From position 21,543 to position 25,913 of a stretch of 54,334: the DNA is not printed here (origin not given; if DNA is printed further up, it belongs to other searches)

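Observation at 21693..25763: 1356-aa secreted PD40-propeller / di-haem protein with sugar-binding-like and discoidin modules: a HzsA-like architecture outside anammox bacteria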

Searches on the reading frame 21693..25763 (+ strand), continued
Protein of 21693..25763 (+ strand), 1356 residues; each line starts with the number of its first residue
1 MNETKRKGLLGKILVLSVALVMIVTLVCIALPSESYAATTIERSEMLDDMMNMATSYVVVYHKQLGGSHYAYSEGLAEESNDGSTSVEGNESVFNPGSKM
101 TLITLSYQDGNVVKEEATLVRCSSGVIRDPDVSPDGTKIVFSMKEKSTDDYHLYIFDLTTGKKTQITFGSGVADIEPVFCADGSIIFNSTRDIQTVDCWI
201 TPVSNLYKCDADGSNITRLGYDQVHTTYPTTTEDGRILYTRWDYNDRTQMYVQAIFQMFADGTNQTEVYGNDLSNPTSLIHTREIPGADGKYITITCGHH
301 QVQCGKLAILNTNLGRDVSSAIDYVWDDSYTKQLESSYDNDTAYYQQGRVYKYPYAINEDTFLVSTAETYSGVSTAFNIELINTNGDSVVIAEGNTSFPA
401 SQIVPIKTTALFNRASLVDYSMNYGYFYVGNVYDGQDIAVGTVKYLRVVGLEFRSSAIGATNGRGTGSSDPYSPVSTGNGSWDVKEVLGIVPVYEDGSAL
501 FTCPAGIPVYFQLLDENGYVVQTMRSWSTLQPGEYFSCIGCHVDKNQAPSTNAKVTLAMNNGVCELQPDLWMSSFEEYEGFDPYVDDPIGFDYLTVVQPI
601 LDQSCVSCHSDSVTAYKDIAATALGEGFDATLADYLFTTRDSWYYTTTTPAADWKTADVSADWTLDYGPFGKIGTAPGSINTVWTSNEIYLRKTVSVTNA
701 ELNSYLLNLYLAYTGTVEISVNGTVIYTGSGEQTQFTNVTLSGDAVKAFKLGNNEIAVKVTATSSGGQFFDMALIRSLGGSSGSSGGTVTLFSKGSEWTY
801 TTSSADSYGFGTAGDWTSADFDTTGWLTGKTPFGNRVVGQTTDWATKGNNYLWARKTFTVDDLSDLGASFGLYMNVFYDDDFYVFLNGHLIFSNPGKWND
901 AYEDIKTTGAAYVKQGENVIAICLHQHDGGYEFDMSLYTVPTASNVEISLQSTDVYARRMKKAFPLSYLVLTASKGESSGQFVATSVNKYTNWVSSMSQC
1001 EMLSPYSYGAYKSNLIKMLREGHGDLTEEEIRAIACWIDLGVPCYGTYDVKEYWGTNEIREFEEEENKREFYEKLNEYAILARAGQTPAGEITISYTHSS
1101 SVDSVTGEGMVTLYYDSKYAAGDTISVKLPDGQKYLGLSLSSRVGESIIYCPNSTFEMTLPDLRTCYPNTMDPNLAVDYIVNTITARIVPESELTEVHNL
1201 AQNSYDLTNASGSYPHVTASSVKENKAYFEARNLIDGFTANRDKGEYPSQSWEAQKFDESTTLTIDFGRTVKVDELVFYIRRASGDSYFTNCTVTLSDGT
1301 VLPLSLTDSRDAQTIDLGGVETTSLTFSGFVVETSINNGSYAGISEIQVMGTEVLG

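Call 19: find_encoding_contigs(protein=P0037, flank=10000, max_places=2)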
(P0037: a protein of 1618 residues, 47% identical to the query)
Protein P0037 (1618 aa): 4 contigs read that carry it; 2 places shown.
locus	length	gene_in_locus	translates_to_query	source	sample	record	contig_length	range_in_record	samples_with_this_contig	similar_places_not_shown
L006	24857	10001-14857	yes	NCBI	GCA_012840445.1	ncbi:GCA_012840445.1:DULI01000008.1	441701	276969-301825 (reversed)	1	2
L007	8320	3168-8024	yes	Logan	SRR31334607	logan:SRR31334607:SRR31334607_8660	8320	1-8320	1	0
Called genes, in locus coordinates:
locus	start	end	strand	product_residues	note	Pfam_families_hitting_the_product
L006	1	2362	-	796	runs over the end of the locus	PF01588:tRNA_bind, PF03483:B3_4, PF03484:B5, PF01409:tRNA-synt_2d (weak), PF17759:tRNA_synthFbeta, PF03147:FDX-ACB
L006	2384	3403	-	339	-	PF02912:Phe_tRNA-synt_N, PF01409:tRNA-synt_2d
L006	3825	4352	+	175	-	PF19601:DUF6106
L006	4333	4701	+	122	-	PF01648:ACPS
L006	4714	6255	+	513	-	PF03853:YjeF_N, PF01256:Carb_kinase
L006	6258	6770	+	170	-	-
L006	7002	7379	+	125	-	PF02452:PemK_toxin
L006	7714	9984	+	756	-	PF21544:PorZ_N_b_propeller (faint), PF00034:Cytochrom_C (faint)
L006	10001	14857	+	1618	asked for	PF26549:Tricorn_N (faint), PF18582:HZS_alpha, PF00754:F5_F8_type_C (weak)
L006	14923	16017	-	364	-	PF01926:MMR_HSR1, PF02421:FeoB_N, PF06071:YchF-GTPase_C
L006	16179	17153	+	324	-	PF02603:Hpr_kinase_N, PF07475:Hpr_kinase_C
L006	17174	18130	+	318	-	PF00480:ROK, PF01869:BcrAD_BadFG (weak)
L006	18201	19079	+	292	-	PF01565:FAD_binding_4, PF02873:MurB_C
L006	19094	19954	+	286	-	PF03668:RapZ-like_N, PF22740:PapZ_C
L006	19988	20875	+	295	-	PF14527:LAGLIDADG_WhiA, PF14528:LAGLIDADG_3 (weak), PF02650:HTH_WhiA, PF13412:HTH_24 (weak)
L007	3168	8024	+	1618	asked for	PF26549:Tricorn_N (faint), PF18582:HZS_alpha, PF00754:F5_F8_type_C (weak)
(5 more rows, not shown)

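Call 31: find_encoding_contigs(protein=P0111, flank=10000, max_places=1)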
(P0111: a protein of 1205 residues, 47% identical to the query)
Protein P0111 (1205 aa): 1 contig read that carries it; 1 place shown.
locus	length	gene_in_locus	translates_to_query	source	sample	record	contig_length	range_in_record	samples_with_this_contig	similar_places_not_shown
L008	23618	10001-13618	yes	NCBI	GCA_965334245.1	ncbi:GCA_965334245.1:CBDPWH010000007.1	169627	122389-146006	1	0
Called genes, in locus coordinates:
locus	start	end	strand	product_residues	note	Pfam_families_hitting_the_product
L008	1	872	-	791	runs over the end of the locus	PF01326:PPDK_N, PF27448:Rph_4th, PF00391:PEP-utilizers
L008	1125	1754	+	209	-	PF01381:HTH_3, PF12844:HTH_19, PF13443:HTH_26, PF13560:HTH_31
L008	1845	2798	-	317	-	PF00037:Fer4 (weak), PF12837:Fer4_6 (weak), PF13237:Fer4_10 (faint), PF14697:Fer4_21 (weak), PF12838:Fer4_7 (faint), PF13187:Fer4_9 (faint), PF13484:Fer4_16 (faint)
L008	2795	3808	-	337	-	PF00106:adh_short (faint), PF01073:3Beta_HSD, PF01370:Epimerase, PF02719:Polysacc_synt_2, PF04321:RmlD_sub_bind, PF13460:NAD_binding_10, PF16363:GDP_Man_Dehyd, PF07993:NAD_binding_4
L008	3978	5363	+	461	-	PF01554:MatE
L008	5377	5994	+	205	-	PF13189:Cytidylate_kin2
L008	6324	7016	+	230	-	PF05140:ResB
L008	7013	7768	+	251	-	PF01578:Cytochrom_C_asm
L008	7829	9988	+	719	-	PF00034:Cytochrom_C (faint), PF03150:CCP_MauG (faint), PF21419:RoxA-like_Cyt-c (faint), PF13442:Cytochrome_CBB3 (weak)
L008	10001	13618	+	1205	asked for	PF26549:Tricorn_N (weak), PF18582:HZS_alpha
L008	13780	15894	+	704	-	PF00933:Glyco_hydro_3, PF01915:Glyco_hydro_3_C, PF14310:Fn3-like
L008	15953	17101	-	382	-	PF00037:Fer4 (faint), PF12838:Fer4_7, PF13183:Fer4_8 (faint), PF13187:Fer4_9 (weak), PF04432:FrhB_FdhB_C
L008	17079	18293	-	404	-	PF04230:PS_pyruv_trans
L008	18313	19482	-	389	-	PF04230:PS_pyruv_trans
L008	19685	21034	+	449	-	PF01488:Shikimate_DH (faint), PF02254:TrkA_N, PF03807:F420_oxidored (faint), PF13241:NAD_binding_7 (faint), PF22660:RS_preATP-grasp-like (faint), PF02080:TrkA_C, PF02254:TrkA_N, PF02080:TrkA_C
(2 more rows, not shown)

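Call 32: find_encoding_contigs(protein=P0014, flank=10000, max_places=1)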
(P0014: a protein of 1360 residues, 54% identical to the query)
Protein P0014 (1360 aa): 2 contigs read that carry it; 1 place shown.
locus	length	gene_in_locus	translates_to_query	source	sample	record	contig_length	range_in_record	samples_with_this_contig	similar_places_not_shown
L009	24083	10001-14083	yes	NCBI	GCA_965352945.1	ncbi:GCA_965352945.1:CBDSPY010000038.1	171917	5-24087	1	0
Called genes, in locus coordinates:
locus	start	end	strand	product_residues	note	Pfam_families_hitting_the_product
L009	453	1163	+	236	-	PF09335:VTT_dom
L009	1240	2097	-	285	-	PF02311:AraC_binding (weak), PF07883:Cupin_2 (weak), PF00165:HTH_AraC, PF12833:HTH_18, PF00165:HTH_AraC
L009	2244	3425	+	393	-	PF01408:GFO_IDH_MocA, PF22725:GFO_IDH_MocA_C3, PF02894:GFO_IDH_MocA_C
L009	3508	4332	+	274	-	PF01261:AP_endonuc_2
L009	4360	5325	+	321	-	PF01261:AP_endonuc_2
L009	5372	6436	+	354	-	PF01408:GFO_IDH_MocA, PF03447:NAD_binding_3, PF22725:GFO_IDH_MocA_C3, PF02894:GFO_IDH_MocA_C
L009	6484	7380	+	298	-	PF01261:AP_endonuc_2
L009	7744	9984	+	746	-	PF00034:Cytochrom_C (faint), PF03150:CCP_MauG (faint)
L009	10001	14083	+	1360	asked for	PF26549:Tricorn_N (faint), PF18582:HZS_alpha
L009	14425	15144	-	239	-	PF20772:TACO1_YebC_N, PF01709:Transcrip_reg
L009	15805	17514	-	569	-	PF03485:Arg_tRNA_synt_N, PF00750:tRNA-synt_1d, PF05746:DALR_1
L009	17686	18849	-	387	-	PF00155:Aminotran_1_2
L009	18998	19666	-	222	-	-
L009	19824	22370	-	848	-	PF01074:Glyco_hydro_38N, PF09261:Alpha-mann_mid (weak), PF18438:Glyco_hydro_38, PF07748:Glyco_hydro_38C, PF17677:Glyco_hydro38C2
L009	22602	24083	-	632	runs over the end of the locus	PF13306:LRR_5, PF13855:LRR_8 (faint), PF13306:LRR_5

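Call 43: predict_structure(alignment_id=A1)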
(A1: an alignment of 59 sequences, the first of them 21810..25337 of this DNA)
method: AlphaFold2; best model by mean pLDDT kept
length: 1176 residues; sequences in the alignment: 59
mean_pLDDT: 86.2   pTM: 0.78
mean pLDDT of the five models: 86.2, 85.0, 84.0, 83.9, 82.5
residues with pLDDT >= 90: 572; 70-90: 491; 50-70: 97; < 50: 16
segments of 3 or more residues with pLDDT < 50: 207-210, 504-509, 741-746
pLDDT, mean of each block of 10 residues (from residue 1): 93 96 81 73 77 86 96 95 95 95 93 96 95 92 92 69 82 92 77 89 58 76 85 72 90 89 88 83 91 83 81 94 96 95 96 96 94 85 91 82 93 83 62 74 80 93 92 91 78 83 49 78 95 92 90 92 85 85 76 82 93 87 91 85 91 89 81 94 94 89 86 91 88 84 49 91 88 82 88 82 76 93 76 89 92 88 86 90 89 90 66 86 90 88 87 76 80 93 89 94 82 87 89 92 91 95 94 92 95 93 90 92 88 89 92 75 68 73
secondary structure, 60 per line:
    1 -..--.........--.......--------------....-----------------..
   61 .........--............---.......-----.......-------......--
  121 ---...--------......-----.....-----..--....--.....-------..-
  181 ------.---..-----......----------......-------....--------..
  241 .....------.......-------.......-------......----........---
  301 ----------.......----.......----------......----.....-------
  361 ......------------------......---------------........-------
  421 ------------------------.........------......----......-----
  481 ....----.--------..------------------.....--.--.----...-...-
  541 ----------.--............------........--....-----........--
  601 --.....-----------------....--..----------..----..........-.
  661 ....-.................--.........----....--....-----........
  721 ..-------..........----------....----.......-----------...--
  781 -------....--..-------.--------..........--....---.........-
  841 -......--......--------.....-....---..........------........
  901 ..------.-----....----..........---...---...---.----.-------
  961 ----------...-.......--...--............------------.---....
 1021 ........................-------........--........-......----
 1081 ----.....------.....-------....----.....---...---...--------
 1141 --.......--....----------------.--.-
elements in order (helices of 4 or more, strands of 3 or more residues): H6-14 E17-23 H38-41 E59-69 E72-83 E87-93 E99-105 E113-118 E124-126 E135-140 E146-150 E160-163 E166-170 E198-203 E214-219 E227-230 E239-245 E252-258 E266-272 E283-285 H290-297 E311-317 E322-328 E339-344 E349-353 E361-366 E385-390 E406-413 E445-453 E460-465 E470-475 E481-484 H518-522 H554-565 H573-579 H582-585 H591-595 E596-598 E603-607 E625-628 E649-658 H660-664 E666-682 E685-693 E698-701 H704-707 E713-722 E730-739 E750-753 E758-764 E788-791 E812-821 H824-827 E831-839 E842-847 E850-855 E864-868 H870-873 E877-886 E893-902 E915-918 E923-926 H927-932 E936-938 E942-944 H975-981 H989-1000 H1017-1044 E1052-1059 E1062-1069 E1071-1076 E1085-1089 E1096-1100 E1108-1111 E1116-1120 E1143-1149 H1152-1155
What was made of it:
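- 24960..25277 (+): Ig-like beta-sandwish spacer. All-beta in the model at pLDDT about 90 (call 43).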

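Call 45: fold_search(model_id=the predicted structure, library=pdb)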
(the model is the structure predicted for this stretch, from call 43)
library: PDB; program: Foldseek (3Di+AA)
matches with E <= 10: 1517; with E <= 0.001: 478
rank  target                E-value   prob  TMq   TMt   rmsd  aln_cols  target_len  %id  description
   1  5c2v_A                1.5e-22  1.00  0.36  0.54   4.8       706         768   16  Kuenenia stuttgartiensis Hydrazine Synthase (released 2015-10-14)
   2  5c2v_D                1.3e-21  1.00  0.36  0.53   5.2       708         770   16  Kuenenia stuttgartiensis Hydrazine Synthase (released 2015-10-14)
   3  2hqs_B                7.3e-11  1.00  0.20  0.53   5.9       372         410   13  Crystal structure of TolB/Pal complex (released 2007-04-03)
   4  2w8b_A                2.1e-10  1.00  0.20  0.53   5.4       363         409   14  Crystal structure of processed TolB in complex with Pal (released 2009-02-17)
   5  1crz                  3.1e-10  1.00  0.20  0.53   6.1       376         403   13  CRYSTAL STRUCTURE OF THE E. COLI TOLB PROTEIN (released 2000-08-16)
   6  6pnv                  3.5e-10  1.00  0.20  0.53   5.9       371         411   13  1.42 Angstrom Resolution Crystal Structure of Translocation Protein TolB from Salmonella enterica (released 2019-07-17)
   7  4jml_A                4.3e-10  1.00  0.20  0.55   6.0       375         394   12  Crystal structure of the TolB(P201C)-ColicinE9 TBE peptide(A33C) complex. (released 2013-07-17)
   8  2hqs_A                5.2e-10  1.00  0.20  0.52   6.0       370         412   14  Crystal structure of TolB/Pal complex (released 2007-04-03)
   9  2w8b_B                7.4e-10  1.00  0.20  0.52   6.0       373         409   13  Crystal structure of processed TolB in complex with Pal (released 2009-02-17)
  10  4r40_C                5.5e-09  1.00  0.20  0.53   6.4       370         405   14  Crystal Structure of TolB/Pal complex from Yersinia pestis. (released 2014-09-03)
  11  7mx5_A                1.6e-08  1.00  0.17  0.45  10.7       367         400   15  Crystal structure of TolB from Acinetobacter baumannii (released 2021-05-26)
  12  7mx5_B                1.7e-08  1.00  0.18  0.47   8.9       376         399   15  Crystal structure of TolB from Acinetobacter baumannii (released 2021-05-26)
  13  8qqh_AAA              2.0e-08  0.99  0.08  0.10  34.2       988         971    9  Structure of beta-galactosidase from Desulfurococcus amyloliticus (released 2024-08-14)
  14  8qqh_BBB              9.1e-08  0.99  0.08  0.10  35.2       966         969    9  Structure of beta-galactosidase from Desulfurococcus amyloliticus (released 2024-08-14)
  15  6qdi                  1.8e-07  1.00  0.08  0.26  20.5       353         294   11  anti-sigma factor domain-containing protein from Clostridium clariflavum (released 2019-06-12)
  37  3w5m                  1.4e-06  1.00  0.08  0.09  31.9       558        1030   11  Crystal Structure of Streptomyces avermitilis alpha-L-rhamnosidase (released 2013-03-20)
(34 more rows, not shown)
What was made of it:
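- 21807..23012 (+): N-terminal domain with TolB/PD40-type beta-propeller. It holds residues that are invariant across the whole family, including Cys198, His300 and the RWDYNDR motif 241-247. Foldseek to TolB 7e-11 (call 45).
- On Bona fide hydrazine synthase (anammox HZS): Foldseek 5c2v_A E 1.5e-22 over 706 columns (call 45).
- Foldseek top hit 5c2v_A at E 1.5e-22 over 706 columns, with the next hit, TolB, at 7e-11 (calls 43, 45).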
